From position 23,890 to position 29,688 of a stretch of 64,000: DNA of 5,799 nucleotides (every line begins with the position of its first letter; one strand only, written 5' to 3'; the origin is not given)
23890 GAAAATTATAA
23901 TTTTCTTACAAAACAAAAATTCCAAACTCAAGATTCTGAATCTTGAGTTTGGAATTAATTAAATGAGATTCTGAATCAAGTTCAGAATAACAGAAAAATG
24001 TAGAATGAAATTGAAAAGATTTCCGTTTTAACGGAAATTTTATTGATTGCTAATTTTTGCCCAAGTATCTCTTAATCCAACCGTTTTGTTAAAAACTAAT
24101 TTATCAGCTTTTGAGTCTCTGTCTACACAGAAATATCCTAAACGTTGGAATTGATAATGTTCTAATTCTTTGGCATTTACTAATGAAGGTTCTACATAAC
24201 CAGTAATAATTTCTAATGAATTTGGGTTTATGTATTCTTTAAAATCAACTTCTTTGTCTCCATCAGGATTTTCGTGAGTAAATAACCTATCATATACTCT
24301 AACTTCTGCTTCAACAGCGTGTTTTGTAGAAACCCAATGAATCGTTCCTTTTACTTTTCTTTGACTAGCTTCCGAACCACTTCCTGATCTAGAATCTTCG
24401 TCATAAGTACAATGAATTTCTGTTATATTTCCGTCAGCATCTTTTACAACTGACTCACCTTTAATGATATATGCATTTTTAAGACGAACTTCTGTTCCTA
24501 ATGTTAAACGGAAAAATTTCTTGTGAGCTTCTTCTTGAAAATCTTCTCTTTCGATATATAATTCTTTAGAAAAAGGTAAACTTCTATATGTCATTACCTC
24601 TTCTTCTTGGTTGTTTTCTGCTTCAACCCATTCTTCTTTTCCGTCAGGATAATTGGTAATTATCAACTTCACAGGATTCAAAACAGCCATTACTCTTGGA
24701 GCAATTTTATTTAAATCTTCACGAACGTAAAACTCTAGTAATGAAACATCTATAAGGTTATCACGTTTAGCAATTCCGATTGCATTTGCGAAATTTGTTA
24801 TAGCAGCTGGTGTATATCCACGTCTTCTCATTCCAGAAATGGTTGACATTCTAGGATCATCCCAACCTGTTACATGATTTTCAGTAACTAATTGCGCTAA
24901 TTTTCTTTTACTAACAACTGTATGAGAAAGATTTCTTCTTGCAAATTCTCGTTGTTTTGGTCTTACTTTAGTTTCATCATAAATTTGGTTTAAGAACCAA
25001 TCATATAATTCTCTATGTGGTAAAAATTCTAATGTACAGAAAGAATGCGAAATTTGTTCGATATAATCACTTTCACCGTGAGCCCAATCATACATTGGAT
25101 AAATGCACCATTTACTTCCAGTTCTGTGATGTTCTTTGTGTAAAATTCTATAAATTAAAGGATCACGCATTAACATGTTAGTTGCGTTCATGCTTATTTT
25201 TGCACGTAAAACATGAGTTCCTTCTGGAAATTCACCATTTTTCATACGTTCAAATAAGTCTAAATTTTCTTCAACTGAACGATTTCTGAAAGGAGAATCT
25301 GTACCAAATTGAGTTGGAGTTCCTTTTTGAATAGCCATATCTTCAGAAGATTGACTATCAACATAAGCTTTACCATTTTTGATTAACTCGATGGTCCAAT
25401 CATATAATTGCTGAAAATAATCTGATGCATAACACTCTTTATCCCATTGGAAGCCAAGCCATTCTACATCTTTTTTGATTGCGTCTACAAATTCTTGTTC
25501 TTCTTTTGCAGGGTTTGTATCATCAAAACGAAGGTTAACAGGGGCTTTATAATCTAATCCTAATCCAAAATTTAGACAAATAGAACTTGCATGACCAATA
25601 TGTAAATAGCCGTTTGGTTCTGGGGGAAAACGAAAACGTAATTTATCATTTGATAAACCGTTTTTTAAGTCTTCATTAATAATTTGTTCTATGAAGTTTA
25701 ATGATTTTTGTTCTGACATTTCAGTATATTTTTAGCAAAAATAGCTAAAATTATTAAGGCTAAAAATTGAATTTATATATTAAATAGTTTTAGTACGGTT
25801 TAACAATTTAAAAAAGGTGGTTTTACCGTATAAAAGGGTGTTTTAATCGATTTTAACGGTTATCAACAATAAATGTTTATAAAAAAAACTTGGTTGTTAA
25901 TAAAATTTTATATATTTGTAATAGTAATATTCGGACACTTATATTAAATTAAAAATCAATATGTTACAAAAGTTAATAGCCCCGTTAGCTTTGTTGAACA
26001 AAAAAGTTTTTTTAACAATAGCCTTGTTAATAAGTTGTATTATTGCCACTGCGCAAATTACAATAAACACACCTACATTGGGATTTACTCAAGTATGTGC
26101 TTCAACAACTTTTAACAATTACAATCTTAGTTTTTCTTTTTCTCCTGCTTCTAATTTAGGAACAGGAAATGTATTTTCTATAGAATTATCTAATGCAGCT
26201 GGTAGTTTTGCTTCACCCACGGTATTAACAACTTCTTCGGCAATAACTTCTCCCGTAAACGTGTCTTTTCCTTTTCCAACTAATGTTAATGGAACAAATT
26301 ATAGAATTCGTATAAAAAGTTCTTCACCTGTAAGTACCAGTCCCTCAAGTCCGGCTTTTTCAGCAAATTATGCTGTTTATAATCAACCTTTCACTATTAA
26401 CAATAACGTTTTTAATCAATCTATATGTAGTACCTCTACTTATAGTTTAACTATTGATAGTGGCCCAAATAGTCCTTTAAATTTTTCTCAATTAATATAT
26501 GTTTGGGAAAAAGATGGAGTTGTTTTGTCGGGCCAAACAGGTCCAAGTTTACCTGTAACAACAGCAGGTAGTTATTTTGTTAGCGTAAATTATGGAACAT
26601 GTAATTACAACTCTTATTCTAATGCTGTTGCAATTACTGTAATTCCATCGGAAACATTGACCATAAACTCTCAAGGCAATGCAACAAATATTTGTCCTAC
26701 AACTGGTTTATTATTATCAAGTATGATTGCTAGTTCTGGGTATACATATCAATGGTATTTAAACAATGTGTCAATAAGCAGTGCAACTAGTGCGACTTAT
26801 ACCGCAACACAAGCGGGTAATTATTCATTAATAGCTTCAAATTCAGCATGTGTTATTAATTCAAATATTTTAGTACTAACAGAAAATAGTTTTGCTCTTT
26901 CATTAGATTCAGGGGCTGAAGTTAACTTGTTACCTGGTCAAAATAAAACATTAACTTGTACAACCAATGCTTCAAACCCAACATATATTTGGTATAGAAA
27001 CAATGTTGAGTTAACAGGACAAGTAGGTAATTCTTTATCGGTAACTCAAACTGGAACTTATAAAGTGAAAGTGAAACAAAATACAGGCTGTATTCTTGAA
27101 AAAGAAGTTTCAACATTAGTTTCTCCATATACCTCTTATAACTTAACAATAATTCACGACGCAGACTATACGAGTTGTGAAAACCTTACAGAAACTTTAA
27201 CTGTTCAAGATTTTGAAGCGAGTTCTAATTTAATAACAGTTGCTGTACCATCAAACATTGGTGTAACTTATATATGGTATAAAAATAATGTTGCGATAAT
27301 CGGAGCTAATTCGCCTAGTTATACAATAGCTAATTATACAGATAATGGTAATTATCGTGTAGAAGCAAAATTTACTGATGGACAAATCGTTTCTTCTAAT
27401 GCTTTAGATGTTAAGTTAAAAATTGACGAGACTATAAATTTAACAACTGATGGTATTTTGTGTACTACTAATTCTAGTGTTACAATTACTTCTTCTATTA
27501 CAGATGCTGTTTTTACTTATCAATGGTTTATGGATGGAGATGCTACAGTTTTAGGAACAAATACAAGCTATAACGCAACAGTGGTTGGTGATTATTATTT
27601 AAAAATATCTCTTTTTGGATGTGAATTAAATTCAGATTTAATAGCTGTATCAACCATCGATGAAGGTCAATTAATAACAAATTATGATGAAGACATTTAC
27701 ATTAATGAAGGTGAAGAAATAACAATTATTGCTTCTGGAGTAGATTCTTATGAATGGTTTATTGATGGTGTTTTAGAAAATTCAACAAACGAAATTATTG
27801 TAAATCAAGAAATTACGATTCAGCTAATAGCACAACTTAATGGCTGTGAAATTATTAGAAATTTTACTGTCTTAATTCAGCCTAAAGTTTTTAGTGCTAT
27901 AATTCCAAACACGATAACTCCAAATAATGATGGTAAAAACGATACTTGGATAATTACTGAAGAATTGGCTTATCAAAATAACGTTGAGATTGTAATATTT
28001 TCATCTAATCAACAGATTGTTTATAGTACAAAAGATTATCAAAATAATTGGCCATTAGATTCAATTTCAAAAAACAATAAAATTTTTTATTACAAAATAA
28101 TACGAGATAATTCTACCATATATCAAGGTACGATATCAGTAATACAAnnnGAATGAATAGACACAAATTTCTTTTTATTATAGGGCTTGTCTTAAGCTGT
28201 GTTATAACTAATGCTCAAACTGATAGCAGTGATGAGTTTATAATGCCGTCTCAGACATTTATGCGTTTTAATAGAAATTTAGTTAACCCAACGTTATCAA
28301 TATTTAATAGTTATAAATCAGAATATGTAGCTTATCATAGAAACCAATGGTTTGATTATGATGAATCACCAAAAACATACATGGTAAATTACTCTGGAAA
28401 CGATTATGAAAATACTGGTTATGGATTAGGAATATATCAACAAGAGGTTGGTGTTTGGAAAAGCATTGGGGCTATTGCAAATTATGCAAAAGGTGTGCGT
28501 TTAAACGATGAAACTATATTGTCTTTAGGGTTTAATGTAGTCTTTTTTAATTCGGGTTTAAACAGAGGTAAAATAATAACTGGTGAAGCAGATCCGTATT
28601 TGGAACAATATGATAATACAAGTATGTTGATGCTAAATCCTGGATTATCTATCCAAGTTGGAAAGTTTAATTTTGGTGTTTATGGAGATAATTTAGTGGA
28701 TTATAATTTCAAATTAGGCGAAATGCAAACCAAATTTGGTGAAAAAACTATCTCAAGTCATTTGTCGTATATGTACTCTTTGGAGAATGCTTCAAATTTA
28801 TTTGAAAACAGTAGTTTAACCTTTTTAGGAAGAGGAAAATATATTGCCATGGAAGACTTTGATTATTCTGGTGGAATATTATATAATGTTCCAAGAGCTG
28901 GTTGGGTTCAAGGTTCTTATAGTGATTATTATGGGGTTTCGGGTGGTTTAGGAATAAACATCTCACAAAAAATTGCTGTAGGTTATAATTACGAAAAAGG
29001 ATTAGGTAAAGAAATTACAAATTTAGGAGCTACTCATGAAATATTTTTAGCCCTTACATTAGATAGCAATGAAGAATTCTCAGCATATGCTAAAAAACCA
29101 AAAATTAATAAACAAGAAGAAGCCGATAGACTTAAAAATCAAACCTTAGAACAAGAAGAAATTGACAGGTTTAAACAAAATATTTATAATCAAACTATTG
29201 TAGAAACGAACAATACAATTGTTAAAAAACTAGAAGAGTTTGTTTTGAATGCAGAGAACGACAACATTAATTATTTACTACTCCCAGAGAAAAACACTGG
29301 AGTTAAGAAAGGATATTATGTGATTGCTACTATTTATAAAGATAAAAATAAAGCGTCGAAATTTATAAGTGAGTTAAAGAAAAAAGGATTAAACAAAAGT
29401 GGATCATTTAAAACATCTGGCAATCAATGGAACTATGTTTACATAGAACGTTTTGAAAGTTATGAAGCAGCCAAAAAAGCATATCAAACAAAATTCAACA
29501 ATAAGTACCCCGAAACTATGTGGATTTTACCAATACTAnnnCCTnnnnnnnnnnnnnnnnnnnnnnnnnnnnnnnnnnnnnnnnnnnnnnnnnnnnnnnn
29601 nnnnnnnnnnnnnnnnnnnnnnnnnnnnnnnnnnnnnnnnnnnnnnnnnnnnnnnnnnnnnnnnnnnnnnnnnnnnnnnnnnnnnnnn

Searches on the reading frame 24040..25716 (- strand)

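Call 6: search_protein_families(library=pfam, proteins=[window:24040-25716:-])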
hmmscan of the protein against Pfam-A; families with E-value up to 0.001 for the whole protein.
window:24040-25716:- (558 aa): 3 families
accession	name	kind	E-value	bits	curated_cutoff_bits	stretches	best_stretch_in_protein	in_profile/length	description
PF00749.27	tRNA-synt_1c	-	1.8e-98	329.8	23.4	1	25-336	1-313/314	tRNA synthetases class I (E and Q), catalytic domain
PF03950.23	tRNA-synt_1c_C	-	1.1e-30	106.1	23.9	1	339-439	1-91/91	tRNA synthetases class I (E and Q), anti-codon binding domain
PF20974.2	tRNA-synt_1c_C2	-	4.8e-28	98.1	23.9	1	458-532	1-69/69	tRNA synthetases class I (E and Q), anti-codon binding domain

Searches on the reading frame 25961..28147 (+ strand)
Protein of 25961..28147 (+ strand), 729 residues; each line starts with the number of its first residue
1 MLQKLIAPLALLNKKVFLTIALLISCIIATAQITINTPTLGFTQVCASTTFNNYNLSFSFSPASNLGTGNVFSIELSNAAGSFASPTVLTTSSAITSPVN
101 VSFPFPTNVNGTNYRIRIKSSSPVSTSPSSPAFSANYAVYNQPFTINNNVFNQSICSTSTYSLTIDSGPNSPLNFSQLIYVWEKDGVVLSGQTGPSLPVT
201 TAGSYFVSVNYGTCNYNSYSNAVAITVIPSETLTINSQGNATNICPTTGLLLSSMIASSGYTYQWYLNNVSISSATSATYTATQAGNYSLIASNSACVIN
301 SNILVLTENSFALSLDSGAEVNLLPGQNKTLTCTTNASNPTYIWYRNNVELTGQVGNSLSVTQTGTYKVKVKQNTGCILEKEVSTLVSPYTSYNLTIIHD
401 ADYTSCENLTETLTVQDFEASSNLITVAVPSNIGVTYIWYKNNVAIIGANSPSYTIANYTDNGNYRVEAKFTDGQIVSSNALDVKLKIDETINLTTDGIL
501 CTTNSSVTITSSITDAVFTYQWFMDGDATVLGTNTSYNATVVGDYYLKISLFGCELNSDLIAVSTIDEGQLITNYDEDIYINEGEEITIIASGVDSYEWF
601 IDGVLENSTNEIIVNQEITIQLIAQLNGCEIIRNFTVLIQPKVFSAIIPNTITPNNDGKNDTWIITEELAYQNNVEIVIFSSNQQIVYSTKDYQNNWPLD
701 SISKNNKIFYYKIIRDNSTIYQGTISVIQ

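Call 6: search_protein_families(library=pfam, proteins=[window:25961-28147:+])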
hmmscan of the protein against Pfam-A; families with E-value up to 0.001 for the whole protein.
window:25961-28147:+ (729 aa): 6 families
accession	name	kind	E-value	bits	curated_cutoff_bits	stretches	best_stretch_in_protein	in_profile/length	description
PF19081.6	Ig_7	-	5.5e-11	43.1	27.3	0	325-381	14-74/84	Ig-like domain CHU_C associated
PF13585.12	CHU_C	-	9.1e-10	39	27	1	647-713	2-69/86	CHU_C Type IX secretion signal domain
PF13927.12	Ig_3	-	6.8e-09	36.5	30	0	322-366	12-71/78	Immunoglobulin domain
PF13895.12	Ig_2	-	3.3e-08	34.1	27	0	324-380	12-72/79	Immunoglobulin domain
PF16820.11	PKD_3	-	3.2e-05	24.1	26.3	0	260-291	32-63/68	PKD-like domain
PF00047.31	ig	-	0.0005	20.8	21.8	0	320-356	2-40/81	Immunoglobulin domain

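Call 8: search_protein_families(library=ncbifam, proteins=[window:25961-28147:+], max_evalue=0.01)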
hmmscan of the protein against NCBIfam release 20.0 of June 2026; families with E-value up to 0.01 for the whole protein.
window:25961-28147:+ (729 aa): 1 family
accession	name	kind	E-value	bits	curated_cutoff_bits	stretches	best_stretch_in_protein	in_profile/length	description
TIGR04131.1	Bac_Flav_CTERM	domain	1.6e-07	31.4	35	1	648-727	3-83/85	T9SS type B sorting domain-containing protein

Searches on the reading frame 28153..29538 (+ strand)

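Call 6: search_protein_families(library=pfam, proteins=[window:28153-29538:+])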
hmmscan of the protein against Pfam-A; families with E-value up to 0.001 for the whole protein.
window:28153-29538:+ (462 aa): 2 families
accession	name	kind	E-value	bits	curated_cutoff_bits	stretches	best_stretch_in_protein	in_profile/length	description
PF11751.14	PorP_SprF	-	1e-41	143.7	22.3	1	35-300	11-272/273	Type IX secretion system membrane protein PorP/SprF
PF05036.18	SPOR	-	1.1e-06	29.3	21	1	386-444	3-61/76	SPOR domain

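Call 8: search_protein_families(library=ncbifam, proteins=[window:28153-29538:+], max_evalue=0.01)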
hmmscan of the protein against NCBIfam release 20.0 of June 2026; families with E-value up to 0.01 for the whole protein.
window:28153-29538:+ (462 aa): 1 family
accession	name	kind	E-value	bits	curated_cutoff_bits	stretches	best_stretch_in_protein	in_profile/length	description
TIGR03519.1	T9SS_PorP_fam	subfamily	9.8e-41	140.1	90.55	1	7-301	4-290/292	PorP/SprF family type IX secretion system membrane protein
